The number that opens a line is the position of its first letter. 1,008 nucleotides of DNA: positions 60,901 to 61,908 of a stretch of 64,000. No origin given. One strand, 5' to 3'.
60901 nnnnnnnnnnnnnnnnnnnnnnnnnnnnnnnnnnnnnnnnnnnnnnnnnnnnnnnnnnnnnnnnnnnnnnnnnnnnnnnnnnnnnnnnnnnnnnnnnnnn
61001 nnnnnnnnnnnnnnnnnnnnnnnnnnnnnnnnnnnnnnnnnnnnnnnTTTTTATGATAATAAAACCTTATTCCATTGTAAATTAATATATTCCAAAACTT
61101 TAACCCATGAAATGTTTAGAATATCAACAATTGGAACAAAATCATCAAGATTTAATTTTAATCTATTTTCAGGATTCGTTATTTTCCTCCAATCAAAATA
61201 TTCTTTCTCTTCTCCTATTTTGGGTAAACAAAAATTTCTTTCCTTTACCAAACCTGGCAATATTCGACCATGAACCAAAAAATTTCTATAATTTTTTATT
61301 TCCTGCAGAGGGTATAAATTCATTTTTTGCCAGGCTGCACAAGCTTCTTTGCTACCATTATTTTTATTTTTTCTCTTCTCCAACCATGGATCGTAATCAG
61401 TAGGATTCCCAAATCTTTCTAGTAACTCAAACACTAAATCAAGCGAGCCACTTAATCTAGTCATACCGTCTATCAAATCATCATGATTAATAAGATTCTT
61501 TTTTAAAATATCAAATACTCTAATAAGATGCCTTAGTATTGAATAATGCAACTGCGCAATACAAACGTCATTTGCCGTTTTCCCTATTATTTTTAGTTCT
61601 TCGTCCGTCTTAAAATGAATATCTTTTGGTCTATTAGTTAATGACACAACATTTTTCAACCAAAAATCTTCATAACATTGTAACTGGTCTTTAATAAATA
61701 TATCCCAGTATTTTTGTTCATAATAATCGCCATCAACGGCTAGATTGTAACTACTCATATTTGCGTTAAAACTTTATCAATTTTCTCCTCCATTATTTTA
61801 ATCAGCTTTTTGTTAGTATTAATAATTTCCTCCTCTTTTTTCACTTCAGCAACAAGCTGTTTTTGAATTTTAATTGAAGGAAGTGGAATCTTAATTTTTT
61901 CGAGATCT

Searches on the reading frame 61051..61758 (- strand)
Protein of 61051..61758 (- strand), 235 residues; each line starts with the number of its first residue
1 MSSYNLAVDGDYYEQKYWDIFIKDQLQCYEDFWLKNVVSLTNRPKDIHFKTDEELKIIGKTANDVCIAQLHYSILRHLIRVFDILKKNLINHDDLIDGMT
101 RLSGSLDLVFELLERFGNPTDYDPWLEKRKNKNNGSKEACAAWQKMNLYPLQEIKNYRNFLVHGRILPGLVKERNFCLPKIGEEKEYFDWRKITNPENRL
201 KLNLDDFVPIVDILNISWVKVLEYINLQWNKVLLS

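Call 3: search_protein_families(library=pfam, proteins=[window:61051-61758:-], max_evalue=1)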
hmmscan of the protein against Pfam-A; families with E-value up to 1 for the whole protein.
window:61051-61758:- (235 aa): 1 family
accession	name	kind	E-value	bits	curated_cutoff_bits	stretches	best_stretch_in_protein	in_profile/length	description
PF20915.2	VPg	-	0.16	12.3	27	0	184-208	12-35/61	Viral genome-linked protein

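Call 4: search_protein_families(library=padloc, proteins=[window:61051-61758:-], max_evalue=1)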
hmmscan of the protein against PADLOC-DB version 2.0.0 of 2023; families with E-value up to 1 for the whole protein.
window:61051-61758:- (235 aa): 1 family
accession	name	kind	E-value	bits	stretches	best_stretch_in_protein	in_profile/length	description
PDLC01834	CARF2--CARF_HEPN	-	0.017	12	1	110-164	317-368/404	-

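Call 5: search_protein_families(library=ncbifam, proteins=[window:61051-61758:-], max_evalue=1)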
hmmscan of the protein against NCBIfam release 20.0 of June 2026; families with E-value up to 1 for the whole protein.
window:61051-61758:- (235 aa): 0 families

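Call 9: find_homologous_proteins(query=window:61051-61758:-, max_evalue=0.001)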
Query window:61051-61758:- (235 aa): 114 proteins with E <= 0.001 among 424 candidates.
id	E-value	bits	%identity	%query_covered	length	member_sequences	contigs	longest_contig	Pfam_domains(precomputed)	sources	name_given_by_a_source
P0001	1.6e-157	540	100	100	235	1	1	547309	-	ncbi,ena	-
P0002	1.5e-95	337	62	100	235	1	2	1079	-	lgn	-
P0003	3.4e-95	336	62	100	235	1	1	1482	-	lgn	-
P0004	5.7e-93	329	62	100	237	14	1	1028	-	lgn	-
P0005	5.0e-90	319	60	100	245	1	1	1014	-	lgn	-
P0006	1.9e-84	301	59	99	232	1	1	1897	-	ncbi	-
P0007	3.0e-81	290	56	100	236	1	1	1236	-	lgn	-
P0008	1.5e-80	288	57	100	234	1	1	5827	-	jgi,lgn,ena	jgi:hypothetical protein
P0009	1.5e-79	285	57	100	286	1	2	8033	-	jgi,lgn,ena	jgi:hypothetical protein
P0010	2.3e-77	278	55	100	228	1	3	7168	-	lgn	-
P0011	9.4e-77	276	54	100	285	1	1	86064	-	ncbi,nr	ncbi:MAG: hypothetical protein Q7U36_00570 [bacterium]|nr:hypothetical protein [bacterium]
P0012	1.5e-75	272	51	99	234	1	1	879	-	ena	-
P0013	3.2e-74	267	53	99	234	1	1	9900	-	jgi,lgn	-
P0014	1.1e-73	266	51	100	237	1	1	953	-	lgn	-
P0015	9.8e-73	263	50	99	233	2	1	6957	-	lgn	-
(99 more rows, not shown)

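Call 14: find_related_loci(query=A1, collection=metagenome_contigs, flank=10000)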
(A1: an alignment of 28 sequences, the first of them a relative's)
Query A1 (235 aa) in metagenome_contigs; peptide patterns used: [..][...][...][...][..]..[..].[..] (x = any residue, [..] = any of these).
108 stretches matched a pattern; 74 encode a relative of the query (tblastn E <= 1e-3); 74 distinct loci.
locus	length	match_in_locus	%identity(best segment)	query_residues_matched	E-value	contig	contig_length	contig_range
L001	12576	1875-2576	61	1-234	1e-94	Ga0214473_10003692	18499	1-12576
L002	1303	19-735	57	1-234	3e-90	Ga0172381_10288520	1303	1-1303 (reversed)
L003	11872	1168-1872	52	1-234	5e-81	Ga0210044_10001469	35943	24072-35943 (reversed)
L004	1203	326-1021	50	3-234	2e-85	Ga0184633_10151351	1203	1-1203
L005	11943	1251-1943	50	4-234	6e-77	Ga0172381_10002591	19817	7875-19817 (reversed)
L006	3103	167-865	49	1-234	5e-76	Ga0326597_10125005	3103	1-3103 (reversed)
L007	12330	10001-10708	50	1-234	2e-74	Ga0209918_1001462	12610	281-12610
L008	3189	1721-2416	47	3-234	7e-75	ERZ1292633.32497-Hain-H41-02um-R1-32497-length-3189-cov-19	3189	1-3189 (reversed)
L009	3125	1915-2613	48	1-234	1e-70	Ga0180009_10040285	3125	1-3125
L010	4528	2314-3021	48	1-234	3e-69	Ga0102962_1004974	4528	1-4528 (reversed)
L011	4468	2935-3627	48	1-230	5e-69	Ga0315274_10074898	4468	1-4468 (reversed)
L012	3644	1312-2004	47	1-229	4e-69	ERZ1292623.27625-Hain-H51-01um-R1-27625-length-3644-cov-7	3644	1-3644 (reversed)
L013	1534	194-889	45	3-234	2e-72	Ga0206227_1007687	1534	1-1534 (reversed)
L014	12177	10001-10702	48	1-234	1e-68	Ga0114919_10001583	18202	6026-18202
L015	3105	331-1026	44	3-234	2e-68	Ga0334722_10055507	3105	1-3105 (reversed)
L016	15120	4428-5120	47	3-234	2e-67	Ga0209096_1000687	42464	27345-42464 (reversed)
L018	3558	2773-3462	46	3-232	1e-66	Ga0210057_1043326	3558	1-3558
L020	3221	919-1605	48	1-229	1e-66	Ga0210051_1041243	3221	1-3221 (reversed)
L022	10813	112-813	43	1-235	2e-64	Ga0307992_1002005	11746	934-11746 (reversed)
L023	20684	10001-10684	46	1-229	1e-64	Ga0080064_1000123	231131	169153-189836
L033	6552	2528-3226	44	1-234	1e-60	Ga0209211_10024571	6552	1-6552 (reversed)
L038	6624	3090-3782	44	1-234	5e-59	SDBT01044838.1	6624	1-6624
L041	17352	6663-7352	46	1-229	3e-57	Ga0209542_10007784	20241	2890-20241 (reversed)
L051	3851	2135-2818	39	3-234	6e-52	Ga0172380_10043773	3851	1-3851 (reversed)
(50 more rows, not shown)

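Call 19: search_protein_families(library=pfam, alignment_id=A2, max_evalue=0.00001)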
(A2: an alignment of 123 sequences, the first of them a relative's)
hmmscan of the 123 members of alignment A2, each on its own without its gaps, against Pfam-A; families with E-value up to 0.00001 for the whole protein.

A. member 1, L001:2-1276:+ (425 aa): 1 family
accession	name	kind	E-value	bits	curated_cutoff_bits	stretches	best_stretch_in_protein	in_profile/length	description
PF19778.5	RE_endonuc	-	5e-06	26.8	23.4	0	297-390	1-92/108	Endonuclease domain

B. families by the number of members that match (of 123 scanned): 78 families (the first 25 are shown)
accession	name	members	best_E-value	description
PF13561.12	adh_short_C2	3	9.8e-78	Enoyl-(Acyl carrier protein) reductase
PF00106.31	adh_short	3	3.6e-61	short chain dehydrogenase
PF01555.25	N6_N4_Mtase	2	1.5e-66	DNA methylase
PF06719.19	AraC_N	2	1.2e-41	AraC-type transcriptional regulator N-terminus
PF17191.10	RecG_wedge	2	4.6e-29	RecG wedge domain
PF06271.18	RDD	2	1.1e-25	RDD family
PF00270.35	DEAD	2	5.6e-25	DEAD/DEAH box helicase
PF00271.37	Helicase_C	2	4e-24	Helicase conserved C-terminal domain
PF02086.21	MethyltransfD12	2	1.1e-23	D12 class N6 adenine-specific DNA methyltransferase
PF08659.16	KR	2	6e-17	KR domain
PF12833.13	HTH_18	2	7.3e-16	Helix-turn-helix domain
PF04851.21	ResIII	2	1.9e-15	Type III restriction enzyme, res subunit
PF13304.12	AAA_21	2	7.7e-15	AAA domain, putative AbiEii toxin, Type IV TA system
PF19833.4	RecG_dom3_C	2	6.3e-12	ATP-dependent DNA helicase RecG, domain 3, C-terminal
PF00165.29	HTH_AraC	2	9.2e-12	Bacterial regulatory helix-turn-helix proteins, AraC family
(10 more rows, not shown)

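Call 20: search_protein_families(library=padloc, alignment_id=A2, max_evalue=0.00001)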
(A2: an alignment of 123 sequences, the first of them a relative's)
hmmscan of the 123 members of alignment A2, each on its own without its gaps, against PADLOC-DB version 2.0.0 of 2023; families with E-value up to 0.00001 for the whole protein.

A. member 1, L001:2-1276:+ (425 aa): 3 families
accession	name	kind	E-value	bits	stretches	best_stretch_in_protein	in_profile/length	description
PDLC03647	REase_III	-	1.7e-12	44.3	1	6-60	498-550/989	Type III restriction enzyme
PDLC03648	REase_III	-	3.4e-12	43.3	1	16-69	312-363/871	Type III restriction enzyme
PDLC03649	REase_III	-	1.7e-06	24.2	0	7-59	487-537/973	Type III restriction enzyme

B. families by the number of members that match (of 123 scanned): 272 families (the first 25 are shown)
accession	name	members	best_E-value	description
PDLC03299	MTase_II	2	3.3e-84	Type II methyltransferase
PDLC03371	MTase_II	2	2.6e-71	Type II methyltransferase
PDLC03633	MTase_III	2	3.6e-61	Type III methyltransferase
PDLC03320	MTase_II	2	3.2e-57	Type II methyltransferase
PDLC03339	MTase_II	2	1e-43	Type II methyltransferase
PDLC03300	MTase_II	2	4e-38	Type II methyltransferase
PDLC03327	MTase_II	2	2.9e-36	Type II methyltransferase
PDLC03354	MTase_II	2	3.2e-33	Type II methyltransferase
PDLC03302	MTase_II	2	4.2e-28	Type II methyltransferase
PDLC04134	mad2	2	8.9e-28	mads_2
PDLC03635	MTase_III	2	2.7e-24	Type III methyltransferase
PDLC03636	MTase_III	2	1.6e-23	Type III methyltransferase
PDLC03644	MTase_III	2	1.1e-22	Type III methyltransferase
PDLC03634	MTase_III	2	8.3e-22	Type III methyltransferase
PDLC03638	MTase_III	2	1.7e-19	Type III methyltransferase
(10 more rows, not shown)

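Call 22: search_protein_families(library=pfam, proteins=[L001:1308-1862:+, L005:585-1241:+, L016:2983-4401:+, L018:1949-2743:+, L020:101-877:+, L023:9458-9931:+, L033:2070-2528:+, L038:1844-3070:+, L041:6185-6643:+, L051:1443-2123:+], max_evalue=0.01)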
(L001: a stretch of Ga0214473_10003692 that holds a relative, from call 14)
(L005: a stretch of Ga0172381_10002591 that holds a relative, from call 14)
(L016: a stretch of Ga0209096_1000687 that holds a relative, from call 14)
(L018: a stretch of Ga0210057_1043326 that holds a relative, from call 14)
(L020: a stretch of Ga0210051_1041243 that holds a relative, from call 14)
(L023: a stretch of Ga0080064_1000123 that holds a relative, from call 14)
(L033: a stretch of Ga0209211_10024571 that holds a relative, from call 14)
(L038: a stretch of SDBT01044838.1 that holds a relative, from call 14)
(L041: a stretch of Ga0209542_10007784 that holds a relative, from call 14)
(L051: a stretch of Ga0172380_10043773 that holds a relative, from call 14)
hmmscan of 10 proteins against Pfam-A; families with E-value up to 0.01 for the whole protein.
L001:1308-1862:+ (185 aa): 0 families

L005:585-1241:+ (219 aa): 2 families
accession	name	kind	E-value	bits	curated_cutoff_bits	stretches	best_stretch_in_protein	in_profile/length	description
PF07501.17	G5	-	1.5e-22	80.1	23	1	83-157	1-75/75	G5 domain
PF12587.13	DUF3761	-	1.1e-21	77.5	29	1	166-218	26-81/82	Protein of unknown function (DUF3761)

L016:2983-4401:+ (473 aa): 0 families

L018:1949-2743:+ (265 aa): 5 families
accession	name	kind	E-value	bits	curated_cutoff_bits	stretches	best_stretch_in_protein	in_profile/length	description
PF01555.25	N6_N4_Mtase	-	1.5e-66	225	26.7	1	23-230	1-220/221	DNA methylase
PF02086.21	MethyltransfD12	-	3.7e-06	27.3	22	1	180-239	8-68/253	D12 class N6 adenine-specific DNA methyltransferase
PF01170.24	UPF0020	-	3.2e-05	24.2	22.3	0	14-69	114-160/197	RMKL-like, methyltransferase domain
PF13847.12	Methyltransf_31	-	0.0019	18.3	27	0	190-235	2-50/145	Methyltransferase domain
PF08241.18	Methyltransf_11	-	0.006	17.6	21.2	0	200-237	3-42/95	Methyltransferase domain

L020:101-877:+ (259 aa): 3 families
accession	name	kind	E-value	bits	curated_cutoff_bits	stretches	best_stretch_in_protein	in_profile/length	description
PF13455.12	MUG113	-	9.2e-16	58.6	22.3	1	187-254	1-72/73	Meiotically up-regulated gene 113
PF10544.15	T5orf172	-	6e-06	27.1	20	1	183-255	11-99/101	T5orf172 domain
PF18780.6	HNH_repeat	-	1e-05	26.2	26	0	84-130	1-43/54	Homing endonuclease associated repeat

L023:9458-9931:+ (158 aa): 1 family
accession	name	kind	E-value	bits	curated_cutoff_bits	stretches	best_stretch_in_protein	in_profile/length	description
PF03473.23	MOSC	-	1.5e-08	35.1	22.7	1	53-157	10-119/120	MOSC domain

L033:2070-2528:+ (153 aa): 0 families

L038:1844-3070:+ (409 aa): 3 families
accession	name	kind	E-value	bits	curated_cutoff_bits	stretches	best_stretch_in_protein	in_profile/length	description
PF14354.12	Lar_restr_allev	-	2.2e-05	25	28.6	0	234-263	5-33/58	Restriction alleviation protein Lar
PF12725.13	DUF3810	-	0.0043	16.9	28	1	8-116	29-145/311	Protein of unknown function (DUF3810)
PF23451.1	Zn_ribbon_PaaD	-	0.008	16.2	27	0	284-319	12-49/53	PaaD zinc beta ribbon domain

L041:6185-6643:+ (153 aa): 0 families

L051:1443-2123:+ (227 aa): 2 families
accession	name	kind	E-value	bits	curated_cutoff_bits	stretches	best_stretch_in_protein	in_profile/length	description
PF00717.28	Peptidase_S24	-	8.4e-19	67.8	23.3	1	92-220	1-116/116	Peptidase S24-like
PF01726.22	LexA_DNA_bind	-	0.0029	17.8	23.7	1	28-63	27-60/65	LexA DNA binding domain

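Call 26: search_solved_structures(query=A1, max_evalue=10, show_alignments=2)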
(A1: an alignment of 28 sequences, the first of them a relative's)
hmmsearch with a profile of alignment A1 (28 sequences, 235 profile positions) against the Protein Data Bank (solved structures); distinct sequences matched with E-value up to 10: 2.
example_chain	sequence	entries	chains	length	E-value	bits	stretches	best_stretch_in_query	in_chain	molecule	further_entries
5ik2_G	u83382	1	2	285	1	12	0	14-49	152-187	ATP synthase gamma chain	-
2qe7_G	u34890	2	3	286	1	12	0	14-49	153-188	ATP synthase subunit gamma | ATP synthase gamma chain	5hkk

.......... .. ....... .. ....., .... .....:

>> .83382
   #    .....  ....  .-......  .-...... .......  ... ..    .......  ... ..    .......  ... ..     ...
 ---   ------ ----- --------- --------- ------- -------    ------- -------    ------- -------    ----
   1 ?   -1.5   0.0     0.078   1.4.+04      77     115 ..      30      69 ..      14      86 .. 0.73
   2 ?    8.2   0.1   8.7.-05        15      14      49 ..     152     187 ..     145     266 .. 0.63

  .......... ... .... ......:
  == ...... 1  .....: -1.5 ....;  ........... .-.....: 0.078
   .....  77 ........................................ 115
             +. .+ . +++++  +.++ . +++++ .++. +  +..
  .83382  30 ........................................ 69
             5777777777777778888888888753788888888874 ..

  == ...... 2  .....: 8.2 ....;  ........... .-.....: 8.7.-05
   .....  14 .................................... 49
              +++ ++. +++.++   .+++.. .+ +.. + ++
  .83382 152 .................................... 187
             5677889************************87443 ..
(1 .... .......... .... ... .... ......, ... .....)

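Call 38: predict_structure(alignment_id=A1)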
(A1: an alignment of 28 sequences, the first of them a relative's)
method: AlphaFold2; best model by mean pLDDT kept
length: 235 residues; sequences in the alignment: 28
mean_pLDDT: 96.6   pTM: 0.92
mean pLDDT of the five models: 96.6, 96.4, 96.3, 95.9, 95.3
residues with pLDDT >= 90: 227; 70-90: 6; 50-70: 2; < 50: 0
segments of 3 or more residues with pLDDT < 50: none
pLDDT, mean of each block of 10 residues (from residue 1): 87 98 98 98 94 98 98 99 98 98 99 98 98 98 98 98 94 95 96 92 96 99 99 96
secondary structure, 60 per line:
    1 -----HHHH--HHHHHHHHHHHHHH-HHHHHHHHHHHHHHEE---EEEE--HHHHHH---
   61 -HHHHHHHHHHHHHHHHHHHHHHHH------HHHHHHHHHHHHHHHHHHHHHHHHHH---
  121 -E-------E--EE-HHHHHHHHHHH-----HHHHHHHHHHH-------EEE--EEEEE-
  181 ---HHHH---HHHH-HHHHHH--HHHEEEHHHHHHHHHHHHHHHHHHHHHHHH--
elements in order: H6-9 H12-25 H27-40 E46-49 H52-57 H62-85 H92-117 H136-146 H152-162 E170-172 E175-179 H184-187 H191-194 H196-201 E207-209 H210-233

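Call 45: find_encoding_contigs(protein=P0001, flank=10000, max_places=3)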
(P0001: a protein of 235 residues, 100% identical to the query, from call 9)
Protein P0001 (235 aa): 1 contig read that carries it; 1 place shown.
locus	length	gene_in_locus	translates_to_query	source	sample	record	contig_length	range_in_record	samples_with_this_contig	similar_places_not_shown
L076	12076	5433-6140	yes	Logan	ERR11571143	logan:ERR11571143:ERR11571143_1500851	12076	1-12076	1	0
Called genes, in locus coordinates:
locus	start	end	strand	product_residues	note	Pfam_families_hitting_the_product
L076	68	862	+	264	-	PF01177:Asp_Glu_race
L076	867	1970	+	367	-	PF00953:Glycos_transf_4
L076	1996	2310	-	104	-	-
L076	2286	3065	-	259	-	PF13240:Zn_Ribbon_1 (weak), PF13248:Zn_ribbon_3 (weak)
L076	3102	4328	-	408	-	PF13240:Zn_Ribbon_1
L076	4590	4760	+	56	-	-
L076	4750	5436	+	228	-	PF01420:Methylase_S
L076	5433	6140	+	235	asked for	-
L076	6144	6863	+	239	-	-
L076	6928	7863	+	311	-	PF14088:DUF4268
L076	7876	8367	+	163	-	-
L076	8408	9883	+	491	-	PF11074:DUF2779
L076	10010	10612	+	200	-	-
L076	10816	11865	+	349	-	PF01594:AI-2E_transport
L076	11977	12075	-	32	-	?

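Call 59: search_protein_families(library=phrogs, proteins=[window:61051-61758:-], max_evalue=0.01)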
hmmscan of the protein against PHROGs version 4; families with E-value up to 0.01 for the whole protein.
window:61051-61758:- (235 aa): 0 families

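Call 69: fold_search(model_id=the predicted structure, library=pdb)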
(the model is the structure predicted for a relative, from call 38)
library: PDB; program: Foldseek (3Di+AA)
matches with E <= 10: 187; with E <= 0.001: 0
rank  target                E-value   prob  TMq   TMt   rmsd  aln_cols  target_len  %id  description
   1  5ofn_B                4.0e-01  0.13  0.18  0.20  15.2       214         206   14  Crystal structure of the heterotrimeric PriSLX primase from S. solfataricus. (released 2017-11-29)
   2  9i1x_A                7.2e-01  0.08  0.15  0.16  19.3       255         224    9  Crystal structure of the E. coli TetR family regulator CecR (released 2025-11-26)
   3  8oi2_B                1.0e+00  0.18  0.29  0.18  13.8       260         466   10  Crystal structure of Alb1 megabody in complex with human serum albumin (released 2024-04-03)
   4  8xdj_B                1.1e+00  0.35  0.28  0.43   9.3       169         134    8  Crystal structure of AMPylated HEPN toxin (released 2024-12-18)
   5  8xeh_B                1.1e+00  0.44  0.29  0.47  12.4       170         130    8  Crystal structure of HEPN-MNT complex (released 2024-12-18)
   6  6o6o_B                1.2e+00  0.11  0.17  0.21  16.7       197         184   12  Structure of the regulator FasR from Mycobacterium tuberculosis (released 2020-03-11)
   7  3pas_A                1.3e+00  0.07  0.16  0.18  16.4       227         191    9  Crystal structure of a TetR family transcription regulator (Maqu_1417) from MARINOBACTER AQUAEOLEI VT8 at 1.90 A resol (released 2010-11-17)
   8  9igt_V                1.4e+00  0.07  0.17  0.13  15.6       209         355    9  Assembly intermediate of human mitochondrial ribosome small subunit bound to METTL15, RBFA, and mtIF2 (State M2.1) (released 2026-03-11)
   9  4p1n_A                1.4e+00  0.08  0.17  0.21  17.0       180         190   17  Crystal structure of Atg1-Atg13 complex (released 2014-05-07)
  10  1t33_A                1.4e+00  0.07  0.16  0.17  19.5       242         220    9  Structural Genomics, The crystal structure of a putative transcriptional repressor (TetR/AcrR family) from Salmonella  (released 2004-08-03)
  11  3whb_A                1.5e+00  0.10  0.20  0.24  15.9       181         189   15  Crystal structure of FadR from Bacillus subtilis, a transcriptional regulator involved in the regulation of fatty acid (released 2014-03-19)
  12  1aep                  1.6e+00  0.11  0.19  0.26  18.5       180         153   11  MOLECULAR STRUCTURE OF AN APOLIPOPROTEIN DETERMINED AT 2.5-ANGSTROMS RESOLUTION (released 1994-01-31)
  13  8suk_B                1.6e+00  0.06  0.17  0.19  16.7       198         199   12  Structure of Rhodococcus sp. USK13 DarR-c-di-AMP complex (released 2023-11-01)
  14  1wwp_A                1.6e+00  0.30  0.27  0.45   7.5       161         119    9  Crystal structure of ttk003001694 from Thermus Thermophilus HB8 (released 2005-07-12)
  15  8yuf_B                1.7e+00  0.25  0.28  0.43   9.2       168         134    8  Crystal structure of HEPN (Q64A) toxin (released 2025-04-02)
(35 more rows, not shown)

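Call 74: find_encoding_contigs(protein=P0121, flank=8000, max_places=4)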
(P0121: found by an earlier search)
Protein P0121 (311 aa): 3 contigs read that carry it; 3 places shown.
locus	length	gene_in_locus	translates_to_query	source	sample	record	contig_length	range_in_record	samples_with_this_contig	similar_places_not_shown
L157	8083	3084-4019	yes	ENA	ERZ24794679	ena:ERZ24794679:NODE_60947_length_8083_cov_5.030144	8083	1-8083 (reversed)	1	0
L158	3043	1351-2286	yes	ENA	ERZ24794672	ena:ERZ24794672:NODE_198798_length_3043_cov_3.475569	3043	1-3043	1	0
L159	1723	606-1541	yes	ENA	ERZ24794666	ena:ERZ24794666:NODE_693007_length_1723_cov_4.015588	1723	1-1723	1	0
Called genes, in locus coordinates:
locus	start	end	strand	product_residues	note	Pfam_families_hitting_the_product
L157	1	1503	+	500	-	?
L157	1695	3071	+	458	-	PF11074:DUF2779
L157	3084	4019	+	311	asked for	PF14088:DUF4268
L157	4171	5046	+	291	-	PF02498:Bro-N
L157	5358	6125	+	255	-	PF18761:Heliorhodopsin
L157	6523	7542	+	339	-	PF00579:tRNA-synt_1b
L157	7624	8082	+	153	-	?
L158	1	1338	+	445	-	?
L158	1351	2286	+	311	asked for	PF14088:DUF4268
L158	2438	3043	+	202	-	?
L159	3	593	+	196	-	?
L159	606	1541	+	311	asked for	PF14088:DUF4268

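Call 75: find_encoding_contigs(protein=P0120, flank=8000, max_places=4)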
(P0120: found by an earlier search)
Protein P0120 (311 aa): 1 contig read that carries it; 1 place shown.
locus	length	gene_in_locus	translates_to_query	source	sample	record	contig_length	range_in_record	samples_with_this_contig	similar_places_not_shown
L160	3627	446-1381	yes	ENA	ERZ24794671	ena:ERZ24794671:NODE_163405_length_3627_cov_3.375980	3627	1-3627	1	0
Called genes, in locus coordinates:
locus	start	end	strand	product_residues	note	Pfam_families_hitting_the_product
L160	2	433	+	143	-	?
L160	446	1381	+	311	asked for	PF14088:DUF4268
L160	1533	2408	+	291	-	PF02498:Bro-N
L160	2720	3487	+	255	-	PF18761:Heliorhodopsin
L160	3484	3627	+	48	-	?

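Call 86: search_dna_similar(query=window:61051-61758:-, collection=plasmids, mode=protein, max_rows=10, max_evalue=0.001)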
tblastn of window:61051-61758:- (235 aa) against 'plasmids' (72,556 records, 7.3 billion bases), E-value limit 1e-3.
No match.

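Call 87: search_dna_similar(query=window:61051-61758:-, collection=phages, mode=protein, max_rows=10, max_evalue=0.001)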
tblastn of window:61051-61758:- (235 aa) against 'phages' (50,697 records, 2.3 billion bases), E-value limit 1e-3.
No match.

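Call 89: find_related_loci(query=A1, collection=viral_contigs, flank=6000)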
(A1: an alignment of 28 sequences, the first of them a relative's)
Query A1 (235 aa) in viral_contigs; peptide patterns used: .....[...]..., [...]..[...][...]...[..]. (x = any residue, [..] = any of these).
44 stretches matched a pattern, but none encodes a relative of the query by tblastn (E <= 1e-3).
